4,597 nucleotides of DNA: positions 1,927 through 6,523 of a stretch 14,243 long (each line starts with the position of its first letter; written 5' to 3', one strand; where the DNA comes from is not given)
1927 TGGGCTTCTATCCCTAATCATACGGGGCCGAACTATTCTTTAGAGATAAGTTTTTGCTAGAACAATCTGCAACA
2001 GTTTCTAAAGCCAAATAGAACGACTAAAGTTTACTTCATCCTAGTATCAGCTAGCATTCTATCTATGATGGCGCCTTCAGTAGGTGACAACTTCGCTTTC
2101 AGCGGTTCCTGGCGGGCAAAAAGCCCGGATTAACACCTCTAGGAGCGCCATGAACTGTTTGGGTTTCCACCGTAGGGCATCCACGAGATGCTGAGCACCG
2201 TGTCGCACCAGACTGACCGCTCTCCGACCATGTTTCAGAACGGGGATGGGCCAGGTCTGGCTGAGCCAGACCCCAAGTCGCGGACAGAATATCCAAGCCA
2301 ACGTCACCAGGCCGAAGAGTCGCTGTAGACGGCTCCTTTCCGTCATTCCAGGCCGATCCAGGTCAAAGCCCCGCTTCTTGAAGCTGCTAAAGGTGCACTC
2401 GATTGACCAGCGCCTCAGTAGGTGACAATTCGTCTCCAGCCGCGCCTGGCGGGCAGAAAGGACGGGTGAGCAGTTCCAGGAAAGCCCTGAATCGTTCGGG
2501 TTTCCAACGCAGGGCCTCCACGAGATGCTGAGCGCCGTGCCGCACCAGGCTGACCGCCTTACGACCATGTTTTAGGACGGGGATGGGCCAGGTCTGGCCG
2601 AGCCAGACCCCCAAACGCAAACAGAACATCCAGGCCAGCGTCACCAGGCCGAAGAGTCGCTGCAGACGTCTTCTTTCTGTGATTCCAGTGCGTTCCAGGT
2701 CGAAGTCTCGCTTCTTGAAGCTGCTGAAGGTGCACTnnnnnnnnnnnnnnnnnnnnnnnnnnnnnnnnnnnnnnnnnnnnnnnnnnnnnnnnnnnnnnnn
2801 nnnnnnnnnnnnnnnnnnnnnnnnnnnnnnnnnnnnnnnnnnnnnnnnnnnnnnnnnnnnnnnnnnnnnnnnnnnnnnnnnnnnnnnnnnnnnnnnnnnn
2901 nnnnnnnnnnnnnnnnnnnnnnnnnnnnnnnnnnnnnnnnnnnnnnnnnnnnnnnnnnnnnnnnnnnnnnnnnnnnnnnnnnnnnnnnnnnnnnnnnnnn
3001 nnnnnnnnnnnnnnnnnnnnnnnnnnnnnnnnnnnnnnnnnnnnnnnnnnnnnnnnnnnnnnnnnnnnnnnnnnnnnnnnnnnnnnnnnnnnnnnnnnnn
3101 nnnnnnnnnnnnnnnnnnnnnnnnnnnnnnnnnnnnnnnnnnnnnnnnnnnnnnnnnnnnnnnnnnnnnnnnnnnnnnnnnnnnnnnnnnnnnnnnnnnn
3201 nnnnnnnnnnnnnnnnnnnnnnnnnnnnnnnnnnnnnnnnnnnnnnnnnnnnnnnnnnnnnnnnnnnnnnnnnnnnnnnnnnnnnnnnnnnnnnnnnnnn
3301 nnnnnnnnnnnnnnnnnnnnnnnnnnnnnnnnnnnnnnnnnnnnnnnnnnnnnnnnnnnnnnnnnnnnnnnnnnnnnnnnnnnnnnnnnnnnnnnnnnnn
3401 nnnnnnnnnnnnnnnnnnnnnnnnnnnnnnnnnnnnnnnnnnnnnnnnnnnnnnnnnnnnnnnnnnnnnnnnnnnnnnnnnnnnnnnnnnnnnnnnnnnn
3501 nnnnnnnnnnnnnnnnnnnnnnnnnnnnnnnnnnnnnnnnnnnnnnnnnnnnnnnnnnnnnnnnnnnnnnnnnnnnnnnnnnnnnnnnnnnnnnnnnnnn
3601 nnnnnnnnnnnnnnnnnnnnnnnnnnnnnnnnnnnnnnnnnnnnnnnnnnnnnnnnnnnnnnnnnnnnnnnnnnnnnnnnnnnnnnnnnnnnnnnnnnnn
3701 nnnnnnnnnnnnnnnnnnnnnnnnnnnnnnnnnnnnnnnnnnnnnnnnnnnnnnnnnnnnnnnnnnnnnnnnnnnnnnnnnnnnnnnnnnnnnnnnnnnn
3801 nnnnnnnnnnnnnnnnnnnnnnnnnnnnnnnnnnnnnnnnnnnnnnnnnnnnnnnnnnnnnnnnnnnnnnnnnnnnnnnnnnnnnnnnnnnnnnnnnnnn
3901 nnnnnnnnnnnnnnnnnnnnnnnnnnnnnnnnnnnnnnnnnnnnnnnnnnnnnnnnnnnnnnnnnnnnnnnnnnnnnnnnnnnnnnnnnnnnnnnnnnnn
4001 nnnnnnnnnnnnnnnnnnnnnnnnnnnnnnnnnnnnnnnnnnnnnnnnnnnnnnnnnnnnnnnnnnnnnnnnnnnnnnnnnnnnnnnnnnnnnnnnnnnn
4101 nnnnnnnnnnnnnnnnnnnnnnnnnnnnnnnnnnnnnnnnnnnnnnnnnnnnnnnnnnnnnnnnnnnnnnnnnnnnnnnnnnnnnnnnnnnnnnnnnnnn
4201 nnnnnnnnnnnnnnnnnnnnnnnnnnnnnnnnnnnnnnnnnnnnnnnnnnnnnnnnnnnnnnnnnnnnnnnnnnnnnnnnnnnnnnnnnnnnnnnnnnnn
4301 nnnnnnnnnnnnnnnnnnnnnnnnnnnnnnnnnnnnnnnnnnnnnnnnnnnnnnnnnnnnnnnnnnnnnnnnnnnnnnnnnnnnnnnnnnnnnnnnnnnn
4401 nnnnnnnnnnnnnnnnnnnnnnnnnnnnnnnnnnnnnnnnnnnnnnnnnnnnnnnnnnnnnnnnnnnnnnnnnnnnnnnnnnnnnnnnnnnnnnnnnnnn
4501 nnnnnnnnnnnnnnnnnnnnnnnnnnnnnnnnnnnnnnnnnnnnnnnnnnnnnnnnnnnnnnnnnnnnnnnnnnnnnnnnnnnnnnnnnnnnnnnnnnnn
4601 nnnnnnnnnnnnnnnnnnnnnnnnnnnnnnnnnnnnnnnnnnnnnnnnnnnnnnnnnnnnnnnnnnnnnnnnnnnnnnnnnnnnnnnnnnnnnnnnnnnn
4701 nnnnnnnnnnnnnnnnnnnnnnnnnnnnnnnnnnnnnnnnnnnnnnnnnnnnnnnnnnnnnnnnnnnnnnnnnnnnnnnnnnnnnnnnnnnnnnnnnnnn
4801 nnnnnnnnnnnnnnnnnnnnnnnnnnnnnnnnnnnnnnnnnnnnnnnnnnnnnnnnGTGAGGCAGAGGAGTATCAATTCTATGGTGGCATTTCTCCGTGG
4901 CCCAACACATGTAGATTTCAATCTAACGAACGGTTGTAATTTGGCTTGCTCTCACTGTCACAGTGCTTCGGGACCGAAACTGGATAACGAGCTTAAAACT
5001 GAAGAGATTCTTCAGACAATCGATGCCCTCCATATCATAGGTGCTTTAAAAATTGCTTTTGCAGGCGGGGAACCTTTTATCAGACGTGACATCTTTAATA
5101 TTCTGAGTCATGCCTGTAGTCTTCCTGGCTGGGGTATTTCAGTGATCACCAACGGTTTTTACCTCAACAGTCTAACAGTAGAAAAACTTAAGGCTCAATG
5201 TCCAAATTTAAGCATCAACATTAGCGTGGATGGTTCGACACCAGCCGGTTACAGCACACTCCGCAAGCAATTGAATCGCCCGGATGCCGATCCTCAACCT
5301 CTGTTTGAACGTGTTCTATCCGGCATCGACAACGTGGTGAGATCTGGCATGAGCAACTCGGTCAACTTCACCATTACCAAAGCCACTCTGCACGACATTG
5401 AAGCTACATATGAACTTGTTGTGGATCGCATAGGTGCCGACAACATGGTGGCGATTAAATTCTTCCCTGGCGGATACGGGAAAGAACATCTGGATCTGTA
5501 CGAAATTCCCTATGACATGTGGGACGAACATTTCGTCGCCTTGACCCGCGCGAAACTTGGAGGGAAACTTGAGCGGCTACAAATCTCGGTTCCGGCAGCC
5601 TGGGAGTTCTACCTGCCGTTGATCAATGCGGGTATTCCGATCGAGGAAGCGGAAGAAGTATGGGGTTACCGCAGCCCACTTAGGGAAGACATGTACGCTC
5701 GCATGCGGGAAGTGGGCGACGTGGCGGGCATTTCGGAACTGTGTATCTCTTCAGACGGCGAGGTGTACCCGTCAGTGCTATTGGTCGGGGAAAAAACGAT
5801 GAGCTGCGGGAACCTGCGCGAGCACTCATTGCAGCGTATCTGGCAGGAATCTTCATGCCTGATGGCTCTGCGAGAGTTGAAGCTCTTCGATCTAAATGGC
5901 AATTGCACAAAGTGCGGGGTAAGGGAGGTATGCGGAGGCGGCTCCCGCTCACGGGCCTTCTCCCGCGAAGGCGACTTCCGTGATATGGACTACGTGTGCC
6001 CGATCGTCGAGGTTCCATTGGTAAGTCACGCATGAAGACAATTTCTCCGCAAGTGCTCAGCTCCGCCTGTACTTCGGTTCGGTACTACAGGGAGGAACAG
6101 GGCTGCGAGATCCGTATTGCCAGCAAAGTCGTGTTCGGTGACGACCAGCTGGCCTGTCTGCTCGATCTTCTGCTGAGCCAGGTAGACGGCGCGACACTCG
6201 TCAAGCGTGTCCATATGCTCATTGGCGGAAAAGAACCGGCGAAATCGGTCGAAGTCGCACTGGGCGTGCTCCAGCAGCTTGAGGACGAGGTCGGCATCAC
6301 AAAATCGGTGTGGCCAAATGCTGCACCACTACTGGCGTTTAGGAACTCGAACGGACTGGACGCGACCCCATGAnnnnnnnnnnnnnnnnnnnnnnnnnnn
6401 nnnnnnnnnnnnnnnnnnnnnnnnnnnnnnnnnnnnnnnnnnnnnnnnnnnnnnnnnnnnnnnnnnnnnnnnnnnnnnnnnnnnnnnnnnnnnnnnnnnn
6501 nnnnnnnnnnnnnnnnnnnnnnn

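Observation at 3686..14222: Candidate uncharacterised RiPP pathway: SPASM rSAM + PqqD-like RRE + B12-rSAM + carbamoyltransferase + TldD/TldE pair + MFS exporter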

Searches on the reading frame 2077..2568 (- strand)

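Call 3: search_protein_families(library=pfam, proteins=[window:2077-2568:-], max_evalue=0.01)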
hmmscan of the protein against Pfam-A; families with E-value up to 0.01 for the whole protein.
window:2077-2568:- (163 aa): 1 family
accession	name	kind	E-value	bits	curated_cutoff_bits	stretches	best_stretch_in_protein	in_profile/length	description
PF01609.27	DDE_Tnp_1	-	0.0047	17.1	23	1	52-93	159-199/200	Transposase DDE domain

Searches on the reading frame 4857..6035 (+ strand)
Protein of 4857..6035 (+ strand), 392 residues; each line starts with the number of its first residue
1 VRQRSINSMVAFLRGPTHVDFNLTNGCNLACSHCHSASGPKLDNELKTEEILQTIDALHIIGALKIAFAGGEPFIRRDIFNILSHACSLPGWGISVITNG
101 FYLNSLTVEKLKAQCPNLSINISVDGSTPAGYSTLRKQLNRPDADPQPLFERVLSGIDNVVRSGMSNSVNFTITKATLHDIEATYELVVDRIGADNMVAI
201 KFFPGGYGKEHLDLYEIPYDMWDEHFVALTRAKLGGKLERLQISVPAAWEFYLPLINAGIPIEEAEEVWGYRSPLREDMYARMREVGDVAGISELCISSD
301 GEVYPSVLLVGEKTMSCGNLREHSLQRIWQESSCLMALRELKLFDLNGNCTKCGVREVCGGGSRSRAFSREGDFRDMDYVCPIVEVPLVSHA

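Call 3: search_protein_families(library=pfam, proteins=[window:4857-6035:+], max_evalue=0.01)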
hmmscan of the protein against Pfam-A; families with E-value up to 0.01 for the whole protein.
window:4857-6035:+ (392 aa): 3 families
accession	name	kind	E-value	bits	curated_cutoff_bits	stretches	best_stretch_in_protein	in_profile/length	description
PF04055.27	Radical_SAM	-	2.3e-23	83.6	29.5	1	22-187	2-165/166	Radical SAM superfamily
PF13186.11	SPASM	-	2.1e-07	31.5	21.5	1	294-353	7-66/67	Iron-sulfur cluster-binding domain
PF13353.11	Fer4_12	-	0.00014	22.6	22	1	24-127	12-116/137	4Fe-4S single cluster domain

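Call 5: search_protein_families(library=ncbifam, proteins=[window:4857-6035:+], max_evalue=0.01)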
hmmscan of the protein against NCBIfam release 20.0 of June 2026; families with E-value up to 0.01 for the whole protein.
window:4857-6035:+ (392 aa): 81 families (the best 25 are shown)
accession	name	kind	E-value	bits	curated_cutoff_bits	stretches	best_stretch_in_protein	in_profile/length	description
TIGR04545.1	rSAM_ahbD_hemeb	equivalog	1.5e-42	146.3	500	1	20-381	3-335/339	heme b synthase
NF050035.1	rSAM_WgK_link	exception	8.2e-42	143.5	650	1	12-381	4-361/367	radical SAM/SPASM peptide maturase WgkB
TIGR04053.2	TIGR04053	equivalog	2.3e-36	125.8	395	2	285-382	275-363/366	TIGR04053 family radical SAM/SPASM domain-containing protein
TIGR04055.1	rSAM_NirJ2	equivalog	7.7e-36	124.2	500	2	19-208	2-180/326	putative heme d1 biosynthesis radical SAM protein NirJ2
NF045574.1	sacti_mat_StsB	exception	2.4e-33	115.7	625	2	18-182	97-250/466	StsB family radical SAM/SPASM domain sactipeptide maturase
TIGR04054.1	rSAM_NirJ1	equivalog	2.4e-32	112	650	2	14-190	34-199/387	putative heme d1 biosynthesis radical SAM protein NirJ1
TIGR04051.1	rSAM_NirJ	equivalog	4e-32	111.6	515.45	2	19-191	4-166/354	heme d1 biosynthesis radical SAM protein NirJ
TIGR04347.1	pseudo_SAM_Halo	equivalog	2.4e-30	106.1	525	1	19-382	40-384/390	TIGR04347 family pseudo-SAM/SPASM protein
TIGR04546.1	rSAM_ahbC_deAc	equivalog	6.7e-29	100.9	650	2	19-191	41-203/390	12,18-didecarboxysiroheme deacetylase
TIGR03962.1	mycofact_rSAM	equivalog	1.1e-28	100.4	265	2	13-210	8-193/339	mycofactocin radical SAM maturase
TIGR04303.1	GeoRSP_rSAM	equivalog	1.8e-26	93.5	400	2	13-234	1-209/325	GeoRSP system radical SAM/SPASM protein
TIGR03913.1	rad_SAM_trio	equivalog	2.3e-26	92.2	591.75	1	16-370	18-342/477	GDL motif peptide-associated radical SAM/SPASM maturase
TIGR04250.1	SCM_rSAM_ScmE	equivalog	4.4e-25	88.3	400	1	16-194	2-171/358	SynChlorMet cassette radical SAM/SPASM protein ScmE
NF041298.1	rSAM_mat_DynA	equivalog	1.5e-23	83.4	450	2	293-383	255-341/356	dynobactin maturation radical SAM/SPASM protein DynA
TIGR02109.1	PQQ_syn_pqqE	equivalog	3.2e-22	79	381.35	2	16-197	6-177/358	pyrroloquinoline quinone biosynthesis protein PqqE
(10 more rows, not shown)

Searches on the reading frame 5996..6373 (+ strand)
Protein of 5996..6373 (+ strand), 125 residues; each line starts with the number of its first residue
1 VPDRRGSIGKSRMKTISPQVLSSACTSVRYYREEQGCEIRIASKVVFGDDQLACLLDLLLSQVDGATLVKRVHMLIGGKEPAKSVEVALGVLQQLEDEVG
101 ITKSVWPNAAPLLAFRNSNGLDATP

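Call 3: search_protein_families(library=pfam, proteins=[window:5996-6373:+], max_evalue=0.01)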
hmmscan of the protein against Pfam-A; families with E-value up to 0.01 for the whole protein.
window:5996-6373:+ (125 aa): 0 families

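Call 5: search_protein_families(library=ncbifam, proteins=[window:5996-6373:+], max_evalue=0.01)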
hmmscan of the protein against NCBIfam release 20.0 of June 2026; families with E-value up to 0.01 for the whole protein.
window:5996-6373:+ (125 aa): 0 families

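Call 45: search_solved_structures(query=A3, max_evalue=10)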
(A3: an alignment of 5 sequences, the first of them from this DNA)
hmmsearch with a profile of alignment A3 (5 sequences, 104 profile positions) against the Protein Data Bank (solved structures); distinct sequences matched with E-value up to 10: 6.
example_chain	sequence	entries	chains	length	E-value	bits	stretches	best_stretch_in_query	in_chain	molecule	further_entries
8v3b_a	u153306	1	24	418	0.79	13.2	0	30-85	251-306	O43_129_+4 component B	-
6een_D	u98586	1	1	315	0.94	12.9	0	41-89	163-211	Designer Pentatricopeptide Protein dPPR10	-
3le2_A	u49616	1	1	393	1.2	12.6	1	28-97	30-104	Serpin-ZX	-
8r5o_G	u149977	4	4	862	1.2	12.6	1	36-87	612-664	PAP2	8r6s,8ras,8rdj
3t7y_A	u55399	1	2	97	1.3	12.5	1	22-87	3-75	Yop proteins translocation protein U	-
9kce_B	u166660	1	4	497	1.4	12.4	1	36-89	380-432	Endonuclease MutS2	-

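Call 48: find_homologous_proteins(query=A3, max_evalue=0.01)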
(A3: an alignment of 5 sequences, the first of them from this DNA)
Query A3 (5 sequences) (113 aa, profile of the alignment): 4 proteins with E <= 0.01 among 3364 candidates.
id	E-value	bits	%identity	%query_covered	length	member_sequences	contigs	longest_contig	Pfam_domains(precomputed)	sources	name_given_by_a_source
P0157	3.9e-41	157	26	78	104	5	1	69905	-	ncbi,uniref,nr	ncbi:hypothetical protein DT250_13365 [Bacillus sp. AR2-1]|uniref:hypothetical protein n=1 Tax=Bacil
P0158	6.6e-35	137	100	100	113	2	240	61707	-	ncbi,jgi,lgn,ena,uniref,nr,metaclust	ncbi:hypothetical protein [Deinococcus radiodurans]|jgi:hypothetical protein|uniref:Uncharacterized 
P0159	1.5e-34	136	27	39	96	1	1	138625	-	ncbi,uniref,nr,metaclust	ncbi:hypothetical protein [Alkalihalophilus marmarensis]|uniref:Uncharacterized protein n=1 Tax=Alka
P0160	4.5e-18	83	-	-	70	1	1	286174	-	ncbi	ncbi:hypothetical protein ACT7DN_31385 [Bacillus paranthracis]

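Call 54: predict_structure(alignment_id=A6)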
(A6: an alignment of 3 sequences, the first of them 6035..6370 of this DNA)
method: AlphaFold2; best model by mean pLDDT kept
length: 112 residues; sequences in the alignment: 3
mean_pLDDT: 79.6   pTM: 0.71
mean pLDDT of the five models: 79.6, 78.5, 75.4, 73.2, 72.7
residues with pLDDT >= 90: 8; 70-90: 84; 50-70: 14; < 50: 6
segments of 3 or more residues with pLDDT < 50: 9-12
pLDDT, mean of each block of 10 residues (from residue 1): 59 70 77 84 87 90 85 89 80 84 78 44
secondary structure, 60 per line:
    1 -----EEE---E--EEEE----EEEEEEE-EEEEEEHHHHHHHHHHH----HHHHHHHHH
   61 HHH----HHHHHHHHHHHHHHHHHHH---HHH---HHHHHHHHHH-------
elements in order: E6-8 E15-18 E23-29 E31-36 H37-47 H52-63 H68-86 H96-105

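Call 56: search_protein_representatives(alignment_id=A6)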
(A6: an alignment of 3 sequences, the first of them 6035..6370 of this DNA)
Query: 3 sequences, 104 profile positions. Proteins with E-value up to 0.001 (for the whole library): 24; up to 1e-10: 8; up to 1e-30: 2. The best 24 are listed.
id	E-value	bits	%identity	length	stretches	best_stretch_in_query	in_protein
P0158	5.3e-40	152.0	-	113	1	3-101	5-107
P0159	4.3e-39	149.1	-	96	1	1-95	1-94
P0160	1.9e-22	95.6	-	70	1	38-104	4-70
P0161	9.3e-20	86.9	-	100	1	4-96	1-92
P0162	2.3e-19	85.7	-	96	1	2-95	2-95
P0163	9.2e-16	74.1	-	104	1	1-96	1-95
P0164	1.0e-12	64.3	-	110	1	1-88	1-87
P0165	4.2e-11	59.1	-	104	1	3-94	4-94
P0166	6.6e-10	55.3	-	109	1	5-99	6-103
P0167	1.6e-08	50.8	-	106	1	5-95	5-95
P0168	2.3e-08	50.3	-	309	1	3-53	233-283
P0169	3.0e-07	46.7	-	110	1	4-95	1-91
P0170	1.4e-06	44.6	-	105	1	1-100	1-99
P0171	2.3e-06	43.9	-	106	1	3-95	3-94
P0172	7.3e-05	39.1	-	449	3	5-66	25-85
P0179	5.5e-04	36.3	-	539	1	6-96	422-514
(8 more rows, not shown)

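Call 59: search_protein_families(library=pfam, alignment_id=A7, max_evalue=1)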
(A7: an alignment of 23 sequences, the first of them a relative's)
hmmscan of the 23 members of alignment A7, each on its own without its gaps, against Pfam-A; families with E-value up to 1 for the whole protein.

A. member 1, P0158 (113 aa): 0 families

B. families by the number of members that match (of 23 scanned): 24 families
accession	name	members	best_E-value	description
PF13186.11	SPASM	2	3.3e-06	Iron-sulfur cluster-binding domain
PF00013.35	KH_1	1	4.7e-40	KH domain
PF04055.27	Radical_SAM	1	1.5e-19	Radical SAM superfamily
PF22675.2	KH-I_KHDC4-BBP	1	1.7e-09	KHDC4/BBP-like, KH-domain type I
PF00397.32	WW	1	1.7e-09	WW domain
PF07650.23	KH_2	1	2.9e-06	KH domain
PF13353.11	Fer4_12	1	0.0011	4Fe-4S single cluster domain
PF13083.13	KH_KhpA-B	1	0.0053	KhpA/KhpB, KH domain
PF23517.1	WW_TCERG1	1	0.0053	TCERG1 WW domain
PF14282.11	FlxA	1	0.011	FlxA-like protein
PF03130.22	HEAT_PBS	1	0.023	PBS lyase HEAT-like repeat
PF06067.16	DUF932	1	0.03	Domain of unknown function (DUF932)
PF00564.30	PB1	1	0.035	PB1 domain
PF14916.11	CCDC92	1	0.066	Coiled-coil domain of unknown function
PF16326.10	ABC_tran_CTD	1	0.077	ABC transporter C-terminal domain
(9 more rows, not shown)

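Call 60: fold_search(model_id=the predicted structure, library=pdb)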
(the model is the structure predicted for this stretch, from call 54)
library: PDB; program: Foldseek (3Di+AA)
matches with E <= 10: 187; with E <= 0.001: 0
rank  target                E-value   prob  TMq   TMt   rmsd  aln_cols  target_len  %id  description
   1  5uij_A                4.3e-01  0.12  0.25  0.10  13.3       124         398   16  X-ray structure of The FdtF N-formyltransferase from Salmonella enteric O60 in complex with TDP (released 2017-03-22)
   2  7udk_A                6.2e-01  0.38  0.33  0.25   5.3        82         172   17  Crystal structure of designed helical repeat protein RPB_LRP2_R4 bound to LRPx4 peptide (released 2023-03-22)
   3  5uin_A                7.4e-01  0.11  0.27  0.11  12.8       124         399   14  X-ray structure of the W305A variant of the FdtF N-formyltransferase from salmonella enteric O60 (released 2017-03-22)
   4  7mq8_LI               9.5e-01  0.10  0.26  0.08  19.8       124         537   10  Cryo-EM structure of the human SSU processome, state pre-A1 (released 2021-09-22)
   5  5uij_B                1.0e+00  0.07  0.23  0.09  13.2       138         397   16  X-ray structure of The FdtF N-formyltransferase from Salmonella enteric O60 in complex with TDP (released 2017-03-22)
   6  7kox_A                1.4e+00  0.05  0.24  0.11  16.6       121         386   17  Alpha-7 nicotinic acetylcholine receptor bound to epibatidine and PNU-120596 in the activated state (released 2021-03-17)
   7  5uin_B                1.5e+00  0.08  0.23  0.09  11.1        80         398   20  X-ray structure of the W305A variant of the FdtF N-formyltransferase from salmonella enteric O60 (released 2017-03-22)
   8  8utb_A                1.6e+00  0.06  0.28  0.11  17.6       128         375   12  Alpha7-nicotinic acetylcholine receptor bound to epibatidine and NS-1738 (released 2024-02-21)
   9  4r29_C                1.6e+00  0.04  0.23  0.16  11.5       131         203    7  Crystal structure of bacterial cysteine methyltransferase effector NleE (released 2014-12-03)
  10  5uik_A                1.9e+00  0.07  0.28  0.11  13.0       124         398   14  X-ray structure of the FdtF formyltransferase from salmonella enteric O60 in complex with TDP-Fuc3N and folinic acid (released 2017-03-22)
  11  9ln7_A                1.9e+00  0.04  0.22  0.08  20.1       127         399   12  Alpha-7 nicotinic acetylcholine receptor bound to inhibitory bicyclic peptide KP2007 in a resting state. (released 2026-01-21)
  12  2yks_A                1.9e+00  0.03  0.21  0.09  21.1       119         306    8  PENTAMERIC LIGAND GATED ION CHANNEL ELIC MUTANT F246A (released 2011-07-06)
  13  6ssi_E                2.1e+00  0.03  0.21  0.10  19.8       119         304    9  Structure of the pentameric ligand-gated ion channel ELIC in complex with a PAM nanobody (released 2020-02-12)
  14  5heu_A                2.1e+00  0.02  0.18  0.09  25.2       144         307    9  Pentameric ligand-gated ion channel ELIC mutant A257Y (released 2016-03-02)
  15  4xd1                  2.4e+00  0.06  0.25  0.10  12.9       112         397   11  X-ray structure of the N-formyltransferase QdtF from Providencia alcalifaciens, W305A mutant, in the presence of TDP-Qui (released 2015-01-21)
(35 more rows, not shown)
